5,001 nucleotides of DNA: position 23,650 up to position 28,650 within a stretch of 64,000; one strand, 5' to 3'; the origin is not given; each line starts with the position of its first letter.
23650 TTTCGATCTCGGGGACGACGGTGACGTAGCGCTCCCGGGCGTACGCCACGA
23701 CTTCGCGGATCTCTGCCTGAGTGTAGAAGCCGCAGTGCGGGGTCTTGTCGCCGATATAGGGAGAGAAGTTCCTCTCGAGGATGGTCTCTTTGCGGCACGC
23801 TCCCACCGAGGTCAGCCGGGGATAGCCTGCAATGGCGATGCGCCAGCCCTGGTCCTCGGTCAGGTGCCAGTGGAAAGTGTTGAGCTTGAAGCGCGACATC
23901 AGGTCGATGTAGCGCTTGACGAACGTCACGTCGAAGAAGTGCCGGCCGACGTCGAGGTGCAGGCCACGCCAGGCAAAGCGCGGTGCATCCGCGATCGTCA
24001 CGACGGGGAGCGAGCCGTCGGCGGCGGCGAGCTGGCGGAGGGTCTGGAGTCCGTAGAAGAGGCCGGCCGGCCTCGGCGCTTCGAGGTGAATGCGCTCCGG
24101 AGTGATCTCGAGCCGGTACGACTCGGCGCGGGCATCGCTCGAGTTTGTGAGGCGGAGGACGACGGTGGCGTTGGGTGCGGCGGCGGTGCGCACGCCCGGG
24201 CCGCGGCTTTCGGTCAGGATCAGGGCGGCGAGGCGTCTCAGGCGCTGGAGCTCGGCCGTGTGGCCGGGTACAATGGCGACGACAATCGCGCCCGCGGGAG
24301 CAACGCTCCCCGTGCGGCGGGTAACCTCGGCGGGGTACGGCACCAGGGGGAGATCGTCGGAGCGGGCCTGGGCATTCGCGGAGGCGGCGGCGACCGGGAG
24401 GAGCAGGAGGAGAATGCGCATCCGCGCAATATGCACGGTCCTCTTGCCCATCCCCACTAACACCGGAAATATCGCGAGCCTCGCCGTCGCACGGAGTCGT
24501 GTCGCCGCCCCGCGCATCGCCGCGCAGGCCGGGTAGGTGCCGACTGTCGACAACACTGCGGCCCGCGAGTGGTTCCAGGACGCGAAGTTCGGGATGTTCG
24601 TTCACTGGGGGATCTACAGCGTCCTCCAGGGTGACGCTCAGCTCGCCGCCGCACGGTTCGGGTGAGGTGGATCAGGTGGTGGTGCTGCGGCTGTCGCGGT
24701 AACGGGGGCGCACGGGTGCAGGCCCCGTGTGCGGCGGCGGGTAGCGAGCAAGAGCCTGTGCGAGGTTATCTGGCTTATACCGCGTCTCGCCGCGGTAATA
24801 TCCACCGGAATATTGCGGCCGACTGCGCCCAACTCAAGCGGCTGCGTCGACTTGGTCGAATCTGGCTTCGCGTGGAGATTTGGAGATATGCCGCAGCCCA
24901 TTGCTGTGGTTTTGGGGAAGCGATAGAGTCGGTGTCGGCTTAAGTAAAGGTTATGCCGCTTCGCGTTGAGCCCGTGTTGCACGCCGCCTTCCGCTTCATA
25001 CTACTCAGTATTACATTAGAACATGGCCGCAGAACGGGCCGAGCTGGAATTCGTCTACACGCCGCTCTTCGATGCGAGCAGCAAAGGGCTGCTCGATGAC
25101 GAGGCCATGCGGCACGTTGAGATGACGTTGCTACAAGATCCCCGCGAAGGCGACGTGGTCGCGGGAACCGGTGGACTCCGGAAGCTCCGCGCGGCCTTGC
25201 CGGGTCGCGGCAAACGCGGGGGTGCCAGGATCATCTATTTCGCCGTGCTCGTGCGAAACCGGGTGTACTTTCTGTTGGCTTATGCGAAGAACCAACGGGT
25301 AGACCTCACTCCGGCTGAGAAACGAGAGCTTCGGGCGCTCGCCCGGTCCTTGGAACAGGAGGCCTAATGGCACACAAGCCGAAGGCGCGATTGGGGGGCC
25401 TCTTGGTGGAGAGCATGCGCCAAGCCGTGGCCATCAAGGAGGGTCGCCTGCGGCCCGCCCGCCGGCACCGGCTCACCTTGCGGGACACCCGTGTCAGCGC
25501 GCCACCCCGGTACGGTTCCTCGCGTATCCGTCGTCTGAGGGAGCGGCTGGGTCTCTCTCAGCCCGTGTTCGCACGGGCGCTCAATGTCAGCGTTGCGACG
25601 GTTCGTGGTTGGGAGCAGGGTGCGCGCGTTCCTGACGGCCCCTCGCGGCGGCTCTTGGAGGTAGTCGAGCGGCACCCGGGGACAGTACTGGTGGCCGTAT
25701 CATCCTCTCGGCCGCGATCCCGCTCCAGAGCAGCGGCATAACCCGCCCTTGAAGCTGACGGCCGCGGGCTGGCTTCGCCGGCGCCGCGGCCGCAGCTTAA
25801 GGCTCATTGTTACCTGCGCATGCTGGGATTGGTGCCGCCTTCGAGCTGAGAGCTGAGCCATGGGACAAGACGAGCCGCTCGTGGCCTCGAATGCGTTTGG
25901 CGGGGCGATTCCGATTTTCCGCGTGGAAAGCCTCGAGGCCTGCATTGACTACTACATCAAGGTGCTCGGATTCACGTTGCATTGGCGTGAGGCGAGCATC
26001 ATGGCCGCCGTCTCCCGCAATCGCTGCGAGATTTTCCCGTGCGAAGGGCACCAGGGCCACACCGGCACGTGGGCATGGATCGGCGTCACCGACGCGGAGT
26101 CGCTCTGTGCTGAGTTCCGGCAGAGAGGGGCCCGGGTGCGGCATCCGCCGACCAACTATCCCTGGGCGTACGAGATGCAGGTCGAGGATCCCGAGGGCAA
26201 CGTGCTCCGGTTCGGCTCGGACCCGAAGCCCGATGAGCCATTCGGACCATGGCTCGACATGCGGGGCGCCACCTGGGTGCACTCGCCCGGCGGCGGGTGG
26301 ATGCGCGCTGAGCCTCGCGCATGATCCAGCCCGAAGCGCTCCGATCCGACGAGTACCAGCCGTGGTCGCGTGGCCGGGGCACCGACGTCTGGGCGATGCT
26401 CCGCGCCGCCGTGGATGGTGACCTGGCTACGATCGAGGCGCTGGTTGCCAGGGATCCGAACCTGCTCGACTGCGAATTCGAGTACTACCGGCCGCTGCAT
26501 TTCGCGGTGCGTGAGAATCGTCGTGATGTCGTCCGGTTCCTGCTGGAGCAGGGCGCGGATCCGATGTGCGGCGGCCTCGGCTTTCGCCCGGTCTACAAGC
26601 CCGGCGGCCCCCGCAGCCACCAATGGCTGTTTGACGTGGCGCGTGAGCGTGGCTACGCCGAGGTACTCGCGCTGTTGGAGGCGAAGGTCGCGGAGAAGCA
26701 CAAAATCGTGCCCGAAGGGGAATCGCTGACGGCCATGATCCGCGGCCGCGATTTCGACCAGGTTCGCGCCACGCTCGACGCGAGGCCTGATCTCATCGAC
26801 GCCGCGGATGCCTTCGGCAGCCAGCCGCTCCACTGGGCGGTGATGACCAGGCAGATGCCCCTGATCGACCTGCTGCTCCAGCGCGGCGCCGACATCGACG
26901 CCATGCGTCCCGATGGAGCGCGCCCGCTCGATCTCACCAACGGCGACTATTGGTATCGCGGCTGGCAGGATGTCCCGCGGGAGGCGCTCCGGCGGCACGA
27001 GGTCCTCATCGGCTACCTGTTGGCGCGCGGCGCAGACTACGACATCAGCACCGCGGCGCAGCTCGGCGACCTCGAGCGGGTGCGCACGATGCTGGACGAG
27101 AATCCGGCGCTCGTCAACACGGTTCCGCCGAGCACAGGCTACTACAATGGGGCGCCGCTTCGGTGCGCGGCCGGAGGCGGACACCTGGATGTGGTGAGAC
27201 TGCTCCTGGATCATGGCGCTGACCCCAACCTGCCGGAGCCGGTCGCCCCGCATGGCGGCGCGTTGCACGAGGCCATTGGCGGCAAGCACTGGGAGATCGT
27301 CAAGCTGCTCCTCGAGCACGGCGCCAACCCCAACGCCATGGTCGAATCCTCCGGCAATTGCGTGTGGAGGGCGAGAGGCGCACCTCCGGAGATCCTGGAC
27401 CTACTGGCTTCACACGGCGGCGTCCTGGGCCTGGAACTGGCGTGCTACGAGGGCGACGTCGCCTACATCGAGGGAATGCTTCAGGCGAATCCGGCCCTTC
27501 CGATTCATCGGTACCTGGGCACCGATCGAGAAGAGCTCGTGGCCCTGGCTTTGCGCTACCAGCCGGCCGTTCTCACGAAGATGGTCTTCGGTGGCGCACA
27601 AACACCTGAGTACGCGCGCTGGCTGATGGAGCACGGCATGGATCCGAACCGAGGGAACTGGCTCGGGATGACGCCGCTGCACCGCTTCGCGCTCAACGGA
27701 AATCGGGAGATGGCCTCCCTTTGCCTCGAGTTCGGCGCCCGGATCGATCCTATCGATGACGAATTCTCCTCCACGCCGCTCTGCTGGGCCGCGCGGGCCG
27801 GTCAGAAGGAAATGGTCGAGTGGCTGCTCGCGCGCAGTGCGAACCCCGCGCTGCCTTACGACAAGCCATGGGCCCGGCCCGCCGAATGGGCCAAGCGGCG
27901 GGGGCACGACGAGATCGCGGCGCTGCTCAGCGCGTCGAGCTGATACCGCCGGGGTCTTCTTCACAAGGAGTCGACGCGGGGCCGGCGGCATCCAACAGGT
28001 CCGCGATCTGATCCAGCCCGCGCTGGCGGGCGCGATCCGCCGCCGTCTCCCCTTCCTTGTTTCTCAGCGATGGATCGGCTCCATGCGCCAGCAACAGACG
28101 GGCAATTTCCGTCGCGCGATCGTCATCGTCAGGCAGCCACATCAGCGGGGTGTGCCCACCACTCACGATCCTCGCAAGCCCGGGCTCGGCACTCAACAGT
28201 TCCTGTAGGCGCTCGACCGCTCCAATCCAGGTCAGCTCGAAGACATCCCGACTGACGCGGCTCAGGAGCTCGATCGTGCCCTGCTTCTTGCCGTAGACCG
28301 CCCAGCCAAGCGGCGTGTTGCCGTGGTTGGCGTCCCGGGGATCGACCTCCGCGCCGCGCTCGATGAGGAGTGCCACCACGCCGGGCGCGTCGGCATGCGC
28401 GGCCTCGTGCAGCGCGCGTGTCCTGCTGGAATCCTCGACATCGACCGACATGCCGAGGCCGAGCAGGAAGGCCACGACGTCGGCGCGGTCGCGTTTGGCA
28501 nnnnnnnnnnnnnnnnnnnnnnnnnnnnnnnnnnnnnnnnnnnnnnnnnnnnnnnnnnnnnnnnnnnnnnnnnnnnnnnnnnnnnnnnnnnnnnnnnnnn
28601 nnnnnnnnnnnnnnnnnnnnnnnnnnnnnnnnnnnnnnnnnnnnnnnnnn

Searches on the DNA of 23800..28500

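Call 74: search_with_rna_model(model_id=R1, source=window, start=23800, end=28500, filters=off, max_evalue=5, show_alignments=3)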
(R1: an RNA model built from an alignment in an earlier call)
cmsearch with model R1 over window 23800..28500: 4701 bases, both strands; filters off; matches with E-value up to 5: 18.
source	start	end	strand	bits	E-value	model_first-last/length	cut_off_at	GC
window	25736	25815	-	33.8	9.3e-09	1-122/122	no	0.68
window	28007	28112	-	11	0.042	1-122/122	no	0.65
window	27910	28028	+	9.9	0.087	1-122/122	no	0.7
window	25747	25802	+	9.8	0.094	1-122/122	no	0.75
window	28385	28426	+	9.6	0.11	1-122/122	no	0.79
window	26987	27082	+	6.8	0.71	1-122/122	no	0.72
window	28305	28331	+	5.6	1.6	1-122/122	no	0.7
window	26551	26589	-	5.5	1.7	26-98/122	no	0.77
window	27143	27267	+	5.4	1.8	1-122/122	no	0.7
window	26391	26450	+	5.4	1.8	1-122/122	no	0.7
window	27250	27336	-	5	2.4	1-122/122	no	0.68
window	24505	24537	-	4.9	2.6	1-122/122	no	0.85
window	26724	26822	-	4.8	2.7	1-122/122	no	0.7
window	23966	24037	-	4.3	3.9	25-100/122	no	0.75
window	26127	26192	+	4.1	4.3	26-98/122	no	0.7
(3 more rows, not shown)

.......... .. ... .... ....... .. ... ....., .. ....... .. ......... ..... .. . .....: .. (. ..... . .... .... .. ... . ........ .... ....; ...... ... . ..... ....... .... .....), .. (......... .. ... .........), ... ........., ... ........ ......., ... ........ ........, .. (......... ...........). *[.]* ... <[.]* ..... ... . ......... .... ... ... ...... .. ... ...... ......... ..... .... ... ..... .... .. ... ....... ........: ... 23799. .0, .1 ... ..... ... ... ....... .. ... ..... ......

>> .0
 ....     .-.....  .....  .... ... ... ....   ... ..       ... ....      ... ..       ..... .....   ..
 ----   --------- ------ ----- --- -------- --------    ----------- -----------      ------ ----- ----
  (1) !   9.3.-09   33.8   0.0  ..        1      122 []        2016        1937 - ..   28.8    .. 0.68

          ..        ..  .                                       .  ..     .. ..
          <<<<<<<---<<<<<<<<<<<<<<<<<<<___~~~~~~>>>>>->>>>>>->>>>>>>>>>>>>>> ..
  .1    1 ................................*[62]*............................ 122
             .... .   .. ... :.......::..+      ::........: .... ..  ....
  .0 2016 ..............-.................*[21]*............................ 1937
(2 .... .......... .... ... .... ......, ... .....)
